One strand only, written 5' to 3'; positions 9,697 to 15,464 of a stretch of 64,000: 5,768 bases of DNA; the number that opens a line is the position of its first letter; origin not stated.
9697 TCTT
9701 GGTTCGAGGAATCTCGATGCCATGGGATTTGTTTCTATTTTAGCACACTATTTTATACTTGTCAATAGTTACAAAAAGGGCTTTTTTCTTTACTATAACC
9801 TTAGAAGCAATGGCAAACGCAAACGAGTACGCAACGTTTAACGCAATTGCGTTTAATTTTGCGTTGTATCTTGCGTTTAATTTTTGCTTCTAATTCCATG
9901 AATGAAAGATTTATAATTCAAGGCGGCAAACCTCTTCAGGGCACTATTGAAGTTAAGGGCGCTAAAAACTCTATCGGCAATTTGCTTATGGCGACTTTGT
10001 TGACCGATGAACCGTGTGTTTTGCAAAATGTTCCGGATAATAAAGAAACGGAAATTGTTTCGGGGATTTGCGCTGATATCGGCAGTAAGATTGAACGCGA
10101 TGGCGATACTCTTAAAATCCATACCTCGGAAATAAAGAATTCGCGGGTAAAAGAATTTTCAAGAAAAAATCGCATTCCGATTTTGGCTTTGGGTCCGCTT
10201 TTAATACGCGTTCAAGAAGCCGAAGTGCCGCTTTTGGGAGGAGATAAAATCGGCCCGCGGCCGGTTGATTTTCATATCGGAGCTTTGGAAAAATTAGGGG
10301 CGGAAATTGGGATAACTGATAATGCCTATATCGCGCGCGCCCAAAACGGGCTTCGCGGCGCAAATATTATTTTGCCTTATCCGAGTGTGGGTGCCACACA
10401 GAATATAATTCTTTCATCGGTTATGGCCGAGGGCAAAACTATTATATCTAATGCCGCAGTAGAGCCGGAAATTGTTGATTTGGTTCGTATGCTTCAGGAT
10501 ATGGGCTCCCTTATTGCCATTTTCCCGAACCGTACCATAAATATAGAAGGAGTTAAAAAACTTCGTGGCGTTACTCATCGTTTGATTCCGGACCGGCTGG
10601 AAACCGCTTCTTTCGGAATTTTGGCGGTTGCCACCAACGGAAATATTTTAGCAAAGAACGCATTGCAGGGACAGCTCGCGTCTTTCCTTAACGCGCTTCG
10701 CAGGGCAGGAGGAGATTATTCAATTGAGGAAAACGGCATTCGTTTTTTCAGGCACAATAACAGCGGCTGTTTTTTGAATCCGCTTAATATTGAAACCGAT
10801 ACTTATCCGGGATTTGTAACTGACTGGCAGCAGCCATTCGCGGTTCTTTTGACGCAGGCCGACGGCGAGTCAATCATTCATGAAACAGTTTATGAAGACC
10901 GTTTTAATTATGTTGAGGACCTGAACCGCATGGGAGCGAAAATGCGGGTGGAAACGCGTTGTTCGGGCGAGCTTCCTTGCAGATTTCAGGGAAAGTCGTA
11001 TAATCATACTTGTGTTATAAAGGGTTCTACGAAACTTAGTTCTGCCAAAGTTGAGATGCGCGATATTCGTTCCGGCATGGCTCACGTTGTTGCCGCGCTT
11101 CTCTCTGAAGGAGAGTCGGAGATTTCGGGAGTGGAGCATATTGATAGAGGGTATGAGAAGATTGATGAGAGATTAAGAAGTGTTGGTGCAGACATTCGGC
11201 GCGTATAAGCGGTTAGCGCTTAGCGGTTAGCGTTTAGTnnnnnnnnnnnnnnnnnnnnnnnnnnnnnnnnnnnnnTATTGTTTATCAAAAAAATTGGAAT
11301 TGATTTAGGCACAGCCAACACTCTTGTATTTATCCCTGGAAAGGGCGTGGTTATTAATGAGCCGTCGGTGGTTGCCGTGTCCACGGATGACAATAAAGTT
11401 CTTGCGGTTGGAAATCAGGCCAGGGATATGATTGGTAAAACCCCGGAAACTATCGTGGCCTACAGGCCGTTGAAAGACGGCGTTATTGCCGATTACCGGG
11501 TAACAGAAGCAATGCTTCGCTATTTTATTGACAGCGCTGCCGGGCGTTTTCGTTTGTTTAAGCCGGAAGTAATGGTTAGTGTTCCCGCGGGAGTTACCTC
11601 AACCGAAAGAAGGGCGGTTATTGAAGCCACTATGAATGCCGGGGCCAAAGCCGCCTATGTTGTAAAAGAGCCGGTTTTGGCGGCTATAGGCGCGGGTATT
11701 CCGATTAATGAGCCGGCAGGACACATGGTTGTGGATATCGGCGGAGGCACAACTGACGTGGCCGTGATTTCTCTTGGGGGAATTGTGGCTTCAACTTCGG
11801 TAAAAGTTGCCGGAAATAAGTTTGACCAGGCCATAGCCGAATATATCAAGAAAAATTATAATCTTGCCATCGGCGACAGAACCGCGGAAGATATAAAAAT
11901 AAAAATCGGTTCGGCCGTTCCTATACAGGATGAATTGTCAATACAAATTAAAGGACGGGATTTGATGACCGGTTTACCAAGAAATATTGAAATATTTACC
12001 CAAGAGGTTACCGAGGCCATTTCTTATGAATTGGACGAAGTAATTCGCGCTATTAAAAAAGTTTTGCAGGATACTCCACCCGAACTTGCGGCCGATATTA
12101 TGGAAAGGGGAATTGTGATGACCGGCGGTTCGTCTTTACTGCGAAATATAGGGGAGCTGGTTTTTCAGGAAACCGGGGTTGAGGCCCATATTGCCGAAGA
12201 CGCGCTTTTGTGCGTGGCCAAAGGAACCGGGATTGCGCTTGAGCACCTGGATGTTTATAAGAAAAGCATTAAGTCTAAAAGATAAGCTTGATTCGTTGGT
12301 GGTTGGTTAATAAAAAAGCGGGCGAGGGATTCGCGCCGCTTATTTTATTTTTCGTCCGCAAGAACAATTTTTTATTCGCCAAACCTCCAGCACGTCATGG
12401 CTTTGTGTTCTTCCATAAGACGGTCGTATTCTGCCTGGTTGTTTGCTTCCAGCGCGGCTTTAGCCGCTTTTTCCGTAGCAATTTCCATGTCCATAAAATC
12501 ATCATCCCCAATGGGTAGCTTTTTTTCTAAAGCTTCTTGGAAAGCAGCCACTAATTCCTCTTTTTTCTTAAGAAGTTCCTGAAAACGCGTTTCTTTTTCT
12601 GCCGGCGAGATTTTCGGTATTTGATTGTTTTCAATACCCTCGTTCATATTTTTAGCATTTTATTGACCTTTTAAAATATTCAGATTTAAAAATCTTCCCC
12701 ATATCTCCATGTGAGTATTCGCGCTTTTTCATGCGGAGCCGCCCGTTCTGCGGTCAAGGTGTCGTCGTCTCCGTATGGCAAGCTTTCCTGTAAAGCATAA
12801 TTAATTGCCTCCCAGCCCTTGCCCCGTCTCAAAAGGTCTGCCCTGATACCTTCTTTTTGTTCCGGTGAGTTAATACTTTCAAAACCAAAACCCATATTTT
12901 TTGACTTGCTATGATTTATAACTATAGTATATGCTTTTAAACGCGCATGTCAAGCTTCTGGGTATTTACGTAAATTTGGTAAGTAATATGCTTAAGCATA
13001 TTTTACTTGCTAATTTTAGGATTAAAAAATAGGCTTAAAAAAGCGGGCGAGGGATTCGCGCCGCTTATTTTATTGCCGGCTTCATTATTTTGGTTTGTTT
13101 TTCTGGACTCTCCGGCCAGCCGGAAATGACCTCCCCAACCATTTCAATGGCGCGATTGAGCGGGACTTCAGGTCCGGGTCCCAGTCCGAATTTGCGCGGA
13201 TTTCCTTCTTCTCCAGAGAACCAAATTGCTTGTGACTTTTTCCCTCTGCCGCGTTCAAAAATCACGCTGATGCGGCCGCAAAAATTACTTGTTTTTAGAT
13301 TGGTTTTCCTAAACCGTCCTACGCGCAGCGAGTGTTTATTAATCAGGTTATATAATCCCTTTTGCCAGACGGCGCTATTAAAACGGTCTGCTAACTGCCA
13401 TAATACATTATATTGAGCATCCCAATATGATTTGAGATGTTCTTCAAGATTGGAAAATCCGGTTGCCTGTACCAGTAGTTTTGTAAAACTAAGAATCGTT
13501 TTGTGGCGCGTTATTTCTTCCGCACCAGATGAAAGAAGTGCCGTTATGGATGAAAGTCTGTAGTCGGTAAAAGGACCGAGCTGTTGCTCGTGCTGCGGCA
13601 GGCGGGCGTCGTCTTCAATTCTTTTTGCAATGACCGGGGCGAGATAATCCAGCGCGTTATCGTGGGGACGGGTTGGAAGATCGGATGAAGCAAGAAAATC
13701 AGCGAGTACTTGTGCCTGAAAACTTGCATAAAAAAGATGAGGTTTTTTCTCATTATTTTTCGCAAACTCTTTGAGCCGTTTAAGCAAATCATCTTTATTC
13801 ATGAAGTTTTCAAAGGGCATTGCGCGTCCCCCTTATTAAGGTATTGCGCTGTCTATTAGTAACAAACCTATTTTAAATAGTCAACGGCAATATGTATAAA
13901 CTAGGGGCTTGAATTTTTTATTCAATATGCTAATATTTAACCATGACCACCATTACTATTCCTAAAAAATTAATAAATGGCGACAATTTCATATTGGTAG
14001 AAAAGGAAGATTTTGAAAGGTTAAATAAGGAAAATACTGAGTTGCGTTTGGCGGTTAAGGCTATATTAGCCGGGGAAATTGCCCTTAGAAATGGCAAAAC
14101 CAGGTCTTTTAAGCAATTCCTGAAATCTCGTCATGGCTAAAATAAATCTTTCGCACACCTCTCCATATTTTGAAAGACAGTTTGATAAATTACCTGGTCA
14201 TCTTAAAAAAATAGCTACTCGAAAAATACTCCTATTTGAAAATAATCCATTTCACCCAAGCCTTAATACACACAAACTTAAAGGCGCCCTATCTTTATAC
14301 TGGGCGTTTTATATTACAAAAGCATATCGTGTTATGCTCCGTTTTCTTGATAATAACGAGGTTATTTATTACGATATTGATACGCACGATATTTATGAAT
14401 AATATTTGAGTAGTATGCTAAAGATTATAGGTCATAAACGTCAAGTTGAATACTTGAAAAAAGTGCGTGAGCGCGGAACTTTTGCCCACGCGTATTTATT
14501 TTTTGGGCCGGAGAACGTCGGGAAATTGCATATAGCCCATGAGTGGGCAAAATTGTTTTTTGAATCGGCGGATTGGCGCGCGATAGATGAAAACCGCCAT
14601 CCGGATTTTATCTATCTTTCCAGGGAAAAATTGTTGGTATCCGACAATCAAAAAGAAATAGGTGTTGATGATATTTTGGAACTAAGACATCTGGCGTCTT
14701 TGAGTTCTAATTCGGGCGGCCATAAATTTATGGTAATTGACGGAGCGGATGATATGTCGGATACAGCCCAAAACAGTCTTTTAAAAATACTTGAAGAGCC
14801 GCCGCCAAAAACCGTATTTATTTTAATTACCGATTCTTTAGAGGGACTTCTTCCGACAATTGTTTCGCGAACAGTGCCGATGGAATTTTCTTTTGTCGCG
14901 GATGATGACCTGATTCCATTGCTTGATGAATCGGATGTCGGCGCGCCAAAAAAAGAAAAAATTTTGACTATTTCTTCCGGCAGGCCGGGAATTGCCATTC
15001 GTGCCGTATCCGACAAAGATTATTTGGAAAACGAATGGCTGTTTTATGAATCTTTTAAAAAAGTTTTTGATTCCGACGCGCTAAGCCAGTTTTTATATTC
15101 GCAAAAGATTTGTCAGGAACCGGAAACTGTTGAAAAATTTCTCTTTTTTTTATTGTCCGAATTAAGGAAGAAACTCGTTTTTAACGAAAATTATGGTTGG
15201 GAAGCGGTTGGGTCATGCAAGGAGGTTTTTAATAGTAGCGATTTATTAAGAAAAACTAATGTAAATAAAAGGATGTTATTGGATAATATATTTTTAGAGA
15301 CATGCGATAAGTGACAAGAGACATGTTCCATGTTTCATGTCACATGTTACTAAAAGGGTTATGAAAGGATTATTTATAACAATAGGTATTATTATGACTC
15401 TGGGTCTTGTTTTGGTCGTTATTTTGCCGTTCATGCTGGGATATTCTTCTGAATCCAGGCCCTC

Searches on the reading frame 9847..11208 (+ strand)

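Call 82: search_protein_families(library=pfam, proteins=[window:9847-11208:+], max_evalue=0.001)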
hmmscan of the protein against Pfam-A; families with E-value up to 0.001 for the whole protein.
window:9847-11208:+ (453 aa): 1 family
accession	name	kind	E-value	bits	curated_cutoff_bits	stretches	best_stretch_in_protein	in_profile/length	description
PF00275.25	EPSP_synthase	-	3.1e-73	247.3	22.8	1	24-443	1-417/417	EPSP synthase (3-phosphoshikimate 1-carboxyvinyltransferase)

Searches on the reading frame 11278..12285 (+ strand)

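Call 82: search_protein_families(library=pfam, proteins=[window:11278-12285:+], max_evalue=0.001)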
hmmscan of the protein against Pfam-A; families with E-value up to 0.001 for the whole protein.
window:11278-12285:+ (335 aa): 6 families
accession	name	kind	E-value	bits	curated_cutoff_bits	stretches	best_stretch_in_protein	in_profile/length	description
PF06723.19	MreB_Mbl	-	6.2e-139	462.8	27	1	4-327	2-325/327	MreB/Mbl protein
PF00012.26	HSP70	-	2.7e-15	56.1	20.6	1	97-319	135-370/599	Hsp70 protein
PF00022.25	Actin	-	3.8e-14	52.5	27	1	29-193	31-190/410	Actin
PF14450.12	FtsA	-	3e-11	44.2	31.8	1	150-308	1-112/127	Cell division protein FtsA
PF06277.17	EutA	-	0.00045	19.7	27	0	133-198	126-198/475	Ethanolamine utilisation protein EutA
PF08841.16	DDR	-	0.00078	19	24.6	0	122-207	108-188/328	Diol dehydratase reactivase ATPase-like domain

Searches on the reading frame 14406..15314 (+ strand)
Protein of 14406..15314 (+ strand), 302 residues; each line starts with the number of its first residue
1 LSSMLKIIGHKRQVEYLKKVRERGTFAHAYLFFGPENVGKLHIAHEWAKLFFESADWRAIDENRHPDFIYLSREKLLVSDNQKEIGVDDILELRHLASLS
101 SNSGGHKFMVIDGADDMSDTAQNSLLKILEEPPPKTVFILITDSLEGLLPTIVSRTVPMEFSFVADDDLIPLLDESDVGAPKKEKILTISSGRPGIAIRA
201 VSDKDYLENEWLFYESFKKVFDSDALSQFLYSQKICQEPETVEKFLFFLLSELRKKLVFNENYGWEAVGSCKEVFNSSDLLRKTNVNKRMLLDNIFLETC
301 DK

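Call 82: search_protein_families(library=pfam, proteins=[window:14406-15314:+], max_evalue=0.001)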
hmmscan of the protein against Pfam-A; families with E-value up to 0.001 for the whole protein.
window:14406-15314:+ (302 aa): 1 family
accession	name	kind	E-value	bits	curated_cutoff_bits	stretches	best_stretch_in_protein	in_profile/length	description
PF13177.12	DNA_pol3_delta2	-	4.2e-37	128.1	27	1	10-162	2-158/161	DNA polymerase III, delta subunit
